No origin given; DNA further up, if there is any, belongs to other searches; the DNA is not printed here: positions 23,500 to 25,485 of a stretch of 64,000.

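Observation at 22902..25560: AT-rich orphan module: small ORF translationally coupled to a cytoplasmic NHL beta-propeller protein, followed by a decayed ABC exporter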

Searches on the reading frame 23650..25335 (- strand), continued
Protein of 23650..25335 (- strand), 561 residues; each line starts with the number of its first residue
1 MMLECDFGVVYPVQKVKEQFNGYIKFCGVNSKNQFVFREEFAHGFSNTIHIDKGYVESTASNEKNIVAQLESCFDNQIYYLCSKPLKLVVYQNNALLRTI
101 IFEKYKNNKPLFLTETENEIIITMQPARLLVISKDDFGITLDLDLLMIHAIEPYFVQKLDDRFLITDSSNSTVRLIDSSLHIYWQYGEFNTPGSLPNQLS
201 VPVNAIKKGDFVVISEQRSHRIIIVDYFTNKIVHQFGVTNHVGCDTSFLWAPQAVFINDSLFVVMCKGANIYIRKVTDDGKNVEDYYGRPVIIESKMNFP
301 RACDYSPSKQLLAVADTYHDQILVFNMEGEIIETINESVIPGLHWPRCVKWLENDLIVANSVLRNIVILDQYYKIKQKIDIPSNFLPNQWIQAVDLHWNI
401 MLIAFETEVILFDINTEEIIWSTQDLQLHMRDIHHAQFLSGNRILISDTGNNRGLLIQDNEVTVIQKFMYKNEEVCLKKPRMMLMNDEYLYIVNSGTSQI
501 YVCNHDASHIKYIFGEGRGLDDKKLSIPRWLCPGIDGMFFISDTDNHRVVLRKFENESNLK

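Call 46: search_protein_families(library=ncbifam, proteins=[L005:6865-7650:+, L009:847-1650:+, L023:9157-9990:+, L021:1052-1927:+, L023:8361-9197:+, L005:4915-6267:+, L008:17637-18716:-, L008:18774-19763:-, L005:1318-3129:+], max_evalue=0.01)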
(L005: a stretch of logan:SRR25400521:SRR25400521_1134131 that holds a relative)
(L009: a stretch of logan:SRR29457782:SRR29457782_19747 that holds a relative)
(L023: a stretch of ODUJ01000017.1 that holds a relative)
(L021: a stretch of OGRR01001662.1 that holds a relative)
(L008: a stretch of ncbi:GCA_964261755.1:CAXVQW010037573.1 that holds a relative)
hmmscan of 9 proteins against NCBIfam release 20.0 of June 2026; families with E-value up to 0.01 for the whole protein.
L005:6865-7650:+ (261 aa): 15 families
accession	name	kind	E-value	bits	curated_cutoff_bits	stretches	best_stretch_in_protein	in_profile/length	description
NF011529.0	PRK14968.1-3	equivalog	3.4e-13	49.5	162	1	36-177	10-156/198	putative methyltransferase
TIGR03533.1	L3_gln_methyl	equivalog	2.6e-10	40.1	229.7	1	54-174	116-248/284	50S ribosomal protein L3 N(5)-glutamine methyltransferase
NF011530.0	PRK14968.1-4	equivalog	8.3e-09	35.1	243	1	51-185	30-165/202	putative methyltransferase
NF011528.0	PRK14968.1-2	equivalog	3.3e-08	33.3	171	1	33-156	11-141/205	putative methyltransferase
NF047853.1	tRm6a37MtseTrmN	equivalog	2.3e-07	30.8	350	1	48-175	32-166/244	tRNA(1)(Val) (adenine(37)-N(6))-methyltransferase TrmN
TIGR00536.1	hemK_fam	subfamily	3.4e-07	29.6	115.5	1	60-173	114-240/286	HemK family protein methyltransferase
NF007023.0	PRK09489.1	equivalog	1.3e-06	27.9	295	1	56-191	193-315/342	16S rRNA (guanine(1207)-N(2))-methyltransferase RsmC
TIGR03534.1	RF_mod_PrmC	equivalog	2e-06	27.4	199.1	1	35-143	59-175/253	peptide chain release factor N(5)-glutamine methyltransferase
NF011527.0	PRK14968.1-1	equivalog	2.9e-06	27.1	242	1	59-184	33-158/192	putative methyltransferase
TIGR00537.1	hemK_rel_arch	hypoth_equivalog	1.1e-05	25.2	87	1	61-177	20-140/179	HemK2/MTQ2 family protein methyltransferase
TIGR00406.1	prmA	equivalog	6.8e-05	22.4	183.15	1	60-131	159-232/288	50S ribosomal protein L11 methyltransferase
NF002421.0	PRK01544.1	equivalog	0.00012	21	567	1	63-140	141-222/524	bifunctional peptide chain release factor N(5)-glutamine methyltransferase PrmC/tRNA (guanosine(46)-N7)-methyltransferase TrmB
NF001785.0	PRK00517.2-2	equivalog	0.00018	20.7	188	1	60-131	145-218/282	50S ribosomal protein L11 methyltransferase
NF001790.0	PRK00517.3-3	equivalog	0.00078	18.9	269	1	57-131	119-198/262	50S ribosomal protein L11 methyltransferase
NF001786.0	PRK00517.2-4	equivalog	0.0027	16.9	327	1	61-131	144-213/277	50S ribosomal protein L11 methyltransferase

L009:847-1650:+ (267 aa): 18 families
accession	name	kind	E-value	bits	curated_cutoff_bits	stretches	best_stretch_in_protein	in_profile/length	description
NF011529.0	PRK14968.1-3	equivalog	2e-16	60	162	1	65-210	33-175/198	putative methyltransferase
TIGR00537.1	hemK_rel_arch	hypoth_equivalog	6.6e-10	39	87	1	65-183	18-139/179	HemK2/MTQ2 family protein methyltransferase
TIGR03533.1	L3_gln_methyl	equivalog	4.6e-09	36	229.7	1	64-179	119-246/284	50S ribosomal protein L3 N(5)-glutamine methyltransferase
NF011530.0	PRK14968.1-4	equivalog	8e-09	35.1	243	1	52-213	25-179/202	putative methyltransferase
NF001785.0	PRK00517.2-2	equivalog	1.4e-07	30.9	188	1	55-138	134-218/282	50S ribosomal protein L11 methyltransferase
NF011527.0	PRK14968.1-1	equivalog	2.6e-06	27.3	242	1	56-192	24-159/192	putative methyltransferase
TIGR03534.1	RF_mod_PrmC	equivalog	3.4e-06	26.7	199.1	1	67-182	87-217/253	peptide chain release factor N(5)-glutamine methyltransferase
TIGR00536.1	hemK_fam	subfamily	1.9e-05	23.9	115.5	1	59-178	108-238/286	HemK family protein methyltransferase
NF002421.0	PRK01544.1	equivalog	5.2e-05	22.1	567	1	68-144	140-219/524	bifunctional peptide chain release factor N(5)-glutamine methyltransferase PrmC/tRNA (guanosine(46)-N7)-methyltransferase TrmB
NF047853.1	tRm6a37MtseTrmN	equivalog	0.00012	22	350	1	68-182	45-166/244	tRNA(1)(Val) (adenine(37)-N(6))-methyltransferase TrmN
TIGR01983.1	UbiG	equivalog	0.00014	21.2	102.95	1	33-136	32-121/228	bifunctional 2-polyprenyl-6-hydroxyphenol methylase/3-demethylubiquinol 3-O-methyltransferase UbiG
NF007023.0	PRK09489.1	equivalog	0.00021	20.6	295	1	53-188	185-307/342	16S rRNA (guanine(1207)-N(2))-methyltransferase RsmC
NF011528.0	PRK14968.1-2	equivalog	0.00025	20.6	171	1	64-160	36-138/205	putative methyltransferase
TIGR00406.1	prmA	equivalog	0.00032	20.2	183.15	1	67-138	160-232/288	50S ribosomal protein L11 methyltransferase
NF043040.1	corrin_prot_MT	hypoth_equivalog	0.00067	19.2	180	1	62-114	36-87/216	corrinoid protein-associated methyltransferase CpaM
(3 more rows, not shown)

L023:9157-9990:+ (278 aa): 18 families
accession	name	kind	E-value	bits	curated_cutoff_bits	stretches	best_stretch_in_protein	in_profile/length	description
NF011529.0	PRK14968.1-3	equivalog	8.2e-27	93.9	162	1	75-234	25-185/198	putative methyltransferase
TIGR00537.1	hemK_rel_arch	hypoth_equivalog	2.1e-20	73.2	87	1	74-243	9-177/179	HemK2/MTQ2 family protein methyltransferase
TIGR03534.1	RF_mod_PrmC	equivalog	1.3e-17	64.1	199.1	1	74-196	75-217/253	peptide chain release factor N(5)-glutamine methyltransferase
NF011530.0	PRK14968.1-4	equivalog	3.7e-17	62.3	243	1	74-208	28-167/202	putative methyltransferase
TIGR00536.1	hemK_fam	subfamily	2e-16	59.9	115.5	1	74-196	100-242/286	HemK family protein methyltransferase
TIGR03533.1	L3_gln_methyl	equivalog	2e-15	56.9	229.7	1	70-196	101-249/284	50S ribosomal protein L3 N(5)-glutamine methyltransferase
NF011527.0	PRK14968.1-1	equivalog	6.3e-14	52.1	242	1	72-209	21-162/192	putative methyltransferase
NF007023.0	PRK09489.1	equivalog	2.5e-11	43.3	295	1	77-221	189-326/342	16S rRNA (guanine(1207)-N(2))-methyltransferase RsmC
NF001785.0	PRK00517.2-2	equivalog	1.2e-06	27.9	188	1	80-154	140-218/282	50S ribosomal protein L11 methyltransferase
TIGR00406.1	prmA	equivalog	1.5e-06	27.9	183.15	1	70-154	143-232/288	50S ribosomal protein L11 methyltransferase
TIGR02072.1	BioC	equivalog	1.7e-06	28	184.95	1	84-154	33-104/244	malonyl-ACP O-methyltransferase BioC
NF011528.0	PRK14968.1-2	equivalog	6e-06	25.9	171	1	83-185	36-149/205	putative methyltransferase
NF001790.0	PRK00517.3-3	equivalog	7.8e-06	25.4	269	1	86-154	123-198/262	50S ribosomal protein L11 methyltransferase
NF008686.0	PRK11705.1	equivalog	2.1e-05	23.7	400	1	75-175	158-248/383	cyclopropane fatty acyl phospholipid synthase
TIGR01177.1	TIGR01177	hypoth_equivalog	0.00082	18.8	316.55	1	69-219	167-313/330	TIGR01177 family methyltransferase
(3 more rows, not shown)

L021:1052-1927:+ (292 aa): 7 families
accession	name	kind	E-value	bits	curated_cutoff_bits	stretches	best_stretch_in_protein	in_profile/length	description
TIGR03724.2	arch_bud32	equivalog_domain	3.2e-05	23.5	125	1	71-161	50-135/193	KEOPS complex kinase/ATPase Bud32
NF058632.1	SerThrKinPrkT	equivalog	0.00046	19.3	280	1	92-167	97-175/322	serine/threonine protein kinase PrkT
NF011462.0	PRK14879.1-3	equivalog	0.00052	19.8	174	1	78-156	56-127/192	Kae1-associated kinase Bud32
NF038151.1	lanthi_synth_III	equivalog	0.0027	16.1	575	1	118-160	345-386/833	class III lanthionine synthetase LanKC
NF038150.1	lanthi_synth_IV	equivalog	0.0044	15.4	650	1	116-162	305-350/851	class IV lanthionine synthetase LanL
TIGR01982.1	UbiB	equivalog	0.0076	14.9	487.55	1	72-154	215-300/436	2-polyprenylphenol 6-hydroxylase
NF052427.1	StpK7MSMEG_1200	equivalog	0.0086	14.6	900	0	85-154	78-152/601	serine/threonine protein kinase StpK7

L023:8361-9197:+ (279 aa): 0 families

L005:4915-6267:+ (450 aa): 108 families (the best 25 are shown)
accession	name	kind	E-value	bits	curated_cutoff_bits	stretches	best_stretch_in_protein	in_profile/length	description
NF004837.0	PRK06187.1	subfamily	2.4e-66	224.1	476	1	100-438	168-516/531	long-chain-fatty-acid--CoA ligase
TIGR01923.1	menE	equivalog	3e-57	194.4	330.15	1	3-437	25-439/442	o-succinylbenzoate--CoA ligase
NF005797.0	PRK07638.1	equivalog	3.7e-56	190.6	518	1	3-447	51-482/487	acyl-CoA synthetase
NF009233.0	PRK12583.1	subfamily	1.3e-53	182.3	832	1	87-437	185-543/558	fatty acid CoA ligase family protein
NF005801.1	PRK07656.1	equivalog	4.8e-52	177.2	657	1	4-434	53-493/500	FadD3 family acyl-CoA ligase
NF002966.0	PRK03640.1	equivalog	7.6e-52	176.5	556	1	3-437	53-473/483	o-succinylbenzoate--CoA ligase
NF004511.1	PRK05852.1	equivalog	1.3e-51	175.8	650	1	3-437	52-497/505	FadD7 family fatty acid--CoA ligase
NF052269.1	Staph_lig_FadD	equivalog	4.9e-50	170.3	650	1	4-446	54-495/499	long-chain-fatty-acid--CoA ligase FadD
TIGR03098.1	ligase_PEP_1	hypoth_equivalog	1.5e-49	168.9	592.35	1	97-438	158-512/517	acyl-CoA ligase (AMP-forming), exosortase A system-associated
NF006386.0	PRK08633.1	equivalog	3.8e-48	164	1221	1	77-434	755-1131/1147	acyl-[ACP]--phospholipid O-acyltransferase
NF005702.0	PRK07514.1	subfamily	1.2e-47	162.4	558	1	98-440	153-496/506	malonyl-CoA synthase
TIGR01733.1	AA-adenyl-dom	subfamily_domain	2e-47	162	317.4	1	3-378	26-409/409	amino acid adenylation domain-containing protein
NF006523.0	PRK08974.1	equivalog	4.1e-47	160.6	884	1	101-436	205-545/561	long-chain-fatty-acid--CoA ligase FadD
NF004114.0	PRK05605.1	equivalog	2.1e-46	158.4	766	1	100-437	219-562/575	long-chain-fatty-acid--CoA ligase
NF005307.0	PRK06839.1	equivalog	5.2e-46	157.3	748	1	3-434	54-483/496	o-succinylbenzoate--CoA ligase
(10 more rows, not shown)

L008:17637-18716:- (359 aa): 0 families

L008:18774-19763:- (329 aa): 0 families

L005:1318-3129:+ (603 aa): 187 families (the best 25 are shown)
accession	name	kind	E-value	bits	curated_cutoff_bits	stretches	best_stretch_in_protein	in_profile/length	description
TIGR02203.1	MsbA_lipidA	equivalog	6.3e-78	262.7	602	1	33-591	22-569/572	lipid A export permease/ATP-binding protein MsbA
TIGR02204.1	MsbA_rel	hypoth_equivalog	4.3e-68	230.4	780.4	1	20-591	14-575/576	ABC transporter, permease/ATP-binding protein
NF045513.1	HepA_fam_ABC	equivalog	6.1e-66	223.1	725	1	58-591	87-609/610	heterocyst formation ABC transporter subunit HepA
NF008381.0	PRK11176.1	equivalog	1.8e-62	211.6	867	1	59-591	58-579/582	lipid A ABC transporter ATP-binding protein/permease MsbA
TIGR01846.1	type_I_sec_HlyB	subfamily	6.3e-62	209.8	725.55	1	156-592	276-693/694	type I secretion system permease/ATPase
NF010178.0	PRK13657.1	equivalog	2.2e-61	208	733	1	302-596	288-575/588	glucan ABC transporter ATP-binding protein/ permease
TIGR03375.1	type_I_sec_LssB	subfamily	4e-61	207.2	693.1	1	339-580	455-691/696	type I secretion system permease/ATPase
TIGR00958.1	3a01208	subfamily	5.8e-57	193.4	874.6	1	231-587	364-710/711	antigen peptide transporter 2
NF008364.0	PRK11160.1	equivalog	1.4e-55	189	630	1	344-590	333-574/575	heme ABC transporter ATP-binding protein/permease CydC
TIGR03797.1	NHLM_micro_ABC2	equivalog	4.1e-55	187.5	709.4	1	15-591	127-685/686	NHLP bacteriocin export ABC transporter permease/ATPase subunit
TIGR01193.1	bacteriocin_ABC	subfamily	5.9e-55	187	523.85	1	270-589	395-707/708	peptide cleavage/export ABC transporter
NF052233.1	CphA_assoc_ABC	equivalog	7.6e-55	186.6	880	1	344-598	503-750/766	cyanophycin metabolism-associated ABC transporter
TIGR02857.1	CydD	equivalog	5.5e-52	177.4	435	1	344-563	320-529/529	thiol reductant ABC exporter subunit CydD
TIGR01192.1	chvA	subfamily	4e-51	174.3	585.4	1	341-593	326-572/585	glucan export ABC transporter ATP-binding protein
TIGR03796.1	NHLM_micro_ABC1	equivalog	7.5e-51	173.2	853.3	1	268-588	392-709/710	NHLP family bacteriocin export ABC transporter peptidase/permease/ATPase subunit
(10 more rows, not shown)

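Call 50: search_dna_similar(query=P0011, collection=plasmids, mode=protein, max_evalue=0.00001, max_rows=20)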
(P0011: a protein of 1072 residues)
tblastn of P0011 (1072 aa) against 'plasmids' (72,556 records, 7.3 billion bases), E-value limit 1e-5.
Records with a match: 4; places in all: 4; records where one place covers at least 80% of the query: 0.
Best place of each record, by identity: <60% 4.
By first word of the organism name: Streptomyces 2; Legionella 1; Shinella 1.
By predicted mobility (MOB-suite, as given by PLSDB): non-mobilizable 3; mobilizable 1.
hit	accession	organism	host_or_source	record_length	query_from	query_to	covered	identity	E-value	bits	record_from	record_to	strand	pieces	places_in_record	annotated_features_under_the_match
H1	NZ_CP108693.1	Streptomyces anulatus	-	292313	702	1045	32%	23.0%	2e-14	87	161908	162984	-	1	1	hypothetical protein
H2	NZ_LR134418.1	Legionella adelaidensis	environmental,Cooling tower water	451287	309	449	13%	28.8%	3e-7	63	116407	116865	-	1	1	prmB: 50S ribosomal protein L3 N(5)-glutamine methyltransferase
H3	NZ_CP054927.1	Streptomyces microflavus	Single cell,soil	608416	332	463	12%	29.2%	1e-7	64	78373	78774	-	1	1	HemK2/MTQ2 family protein methyltransferase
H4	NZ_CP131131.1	Shinella zoogloeoides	isolate,Activated charcoal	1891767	325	446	11%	26.9%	9e-6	58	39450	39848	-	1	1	none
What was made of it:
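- Tried and rejected: Only domain-level hits (call 50).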

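Call 51: search_dna_similar(query=P0011, collection=phages, mode=protein, max_evalue=0.00001, max_rows=20)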
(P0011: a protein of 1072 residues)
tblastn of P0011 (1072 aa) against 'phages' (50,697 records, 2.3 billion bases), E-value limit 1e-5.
No match.

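Call 61: search_protein_families(library=pfam, proteins=[L022:129-1142:+, L022:1732-2715:+, L022:5120-6184:+, L022:6184-6684:+, L022:6697-7923:+, L022:7923-8948:+, L022:8951-9985:+, L022:11684-12814:+, L022:1120-1638:+, L022:4067-4435:+], max_evalue=0.001)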
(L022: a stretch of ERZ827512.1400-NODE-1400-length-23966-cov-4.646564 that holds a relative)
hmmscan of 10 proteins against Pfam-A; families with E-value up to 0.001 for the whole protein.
L022:129-1142:+ (337 aa): 0 families

L022:1732-2715:+ (327 aa): 2 families
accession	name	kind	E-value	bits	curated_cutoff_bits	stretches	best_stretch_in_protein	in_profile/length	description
PF12833.13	HTH_18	-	1.7e-19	70.3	33.6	1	240-317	2-79/80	Helix-turn-helix domain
PF00165.29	HTH_AraC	-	4.3e-11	43.1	26.6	1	281-316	7-41/42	Bacterial regulatory helix-turn-helix proteins, AraC family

L022:5120-6184:+ (354 aa): 1 family
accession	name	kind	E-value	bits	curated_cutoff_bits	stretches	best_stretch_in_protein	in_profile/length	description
PF00155.27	Aminotran_1_2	-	4.4e-43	148.3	19.7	1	52-341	34-355/361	Aminotransferase class I and II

L022:6184-6684:+ (166 aa): 3 families
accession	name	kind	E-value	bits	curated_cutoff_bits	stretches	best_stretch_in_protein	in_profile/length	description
PF00583.31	Acetyltransf_1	-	5.2e-11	43.3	20.7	1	50-145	27-111/116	Acetyltransferase (GNAT) family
PF13302.13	Acetyltransf_3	-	6.7e-10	40.2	25.4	1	3-150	2-137/138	Acetyltransferase (GNAT) domain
PF13508.13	Acetyltransf_7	-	6.5e-06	26.9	27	1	66-135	4-68/84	Acetyltransferase (GNAT) domain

L022:6697-7923:+ (408 aa): 2 families
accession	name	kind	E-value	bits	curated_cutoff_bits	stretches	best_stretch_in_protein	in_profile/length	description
PF00120.29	Gln-synt_C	-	3.9e-24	85.8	24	1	143-395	54-318/344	Glutamine synthetase, catalytic domain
PF03951.24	Gln-synt_N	-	5.7e-06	26.3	33.4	1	23-107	1-81/82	Glutamine synthetase, beta-Grasp domain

L022:7923-8948:+ (341 aa): 2 families
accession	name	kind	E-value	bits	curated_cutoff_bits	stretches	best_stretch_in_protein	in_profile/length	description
PF04055.27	Radical_SAM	-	4.9e-30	105.3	29.5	1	21-179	2-165/166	Radical SAM superfamily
PF13353.11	Fer4_12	-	1.2e-08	35.7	22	1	23-141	12-131/137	4Fe-4S single cluster domain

L022:8951-9985:+ (344 aa): 1 family
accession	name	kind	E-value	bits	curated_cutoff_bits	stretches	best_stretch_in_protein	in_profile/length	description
PF07475.17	Hpr_kinase_C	-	7.6e-07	29.3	33.3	1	157-204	9-56/171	HPr Serine kinase C-terminal domain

L022:11684-12814:+ (376 aa): 1 family
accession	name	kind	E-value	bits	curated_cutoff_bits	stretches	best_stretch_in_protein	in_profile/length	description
PF00591.27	Glycos_transf_3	-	1.4e-26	94.2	27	1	101-353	7-252/253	Glycosyl transferase family, a/b domain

L022:1120-1638:+ (172 aa): 2 families
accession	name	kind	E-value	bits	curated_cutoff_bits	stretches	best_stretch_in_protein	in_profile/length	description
PF00881.29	Nitroreductase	-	1.3e-23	84.5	23.5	2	10-64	1-55/167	Nitroreductase family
PF14512.11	TM1586_NiRdase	-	7.5e-11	42.5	27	0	26-60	157-191/215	Putative TM nitroreductase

L022:4067-4435:+ (122 aa): 4 families
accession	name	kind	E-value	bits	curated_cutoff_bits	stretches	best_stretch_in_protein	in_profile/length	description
PF01381.28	HTH_3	-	4.8e-12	46.2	23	1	38-90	3-55/55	Helix-turn-helix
PF12844.13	HTH_19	-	1.3e-05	25.4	30.2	1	36-92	4-60/64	Helix-turn-helix domain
PF13443.12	HTH_26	-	0.00012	22.6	22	1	36-94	5-61/63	Cro/C1-type HTH DNA-binding domain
PF13560.12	HTH_31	-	0.00075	20.2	27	1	39-89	9-60/64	Helix-turn-helix domain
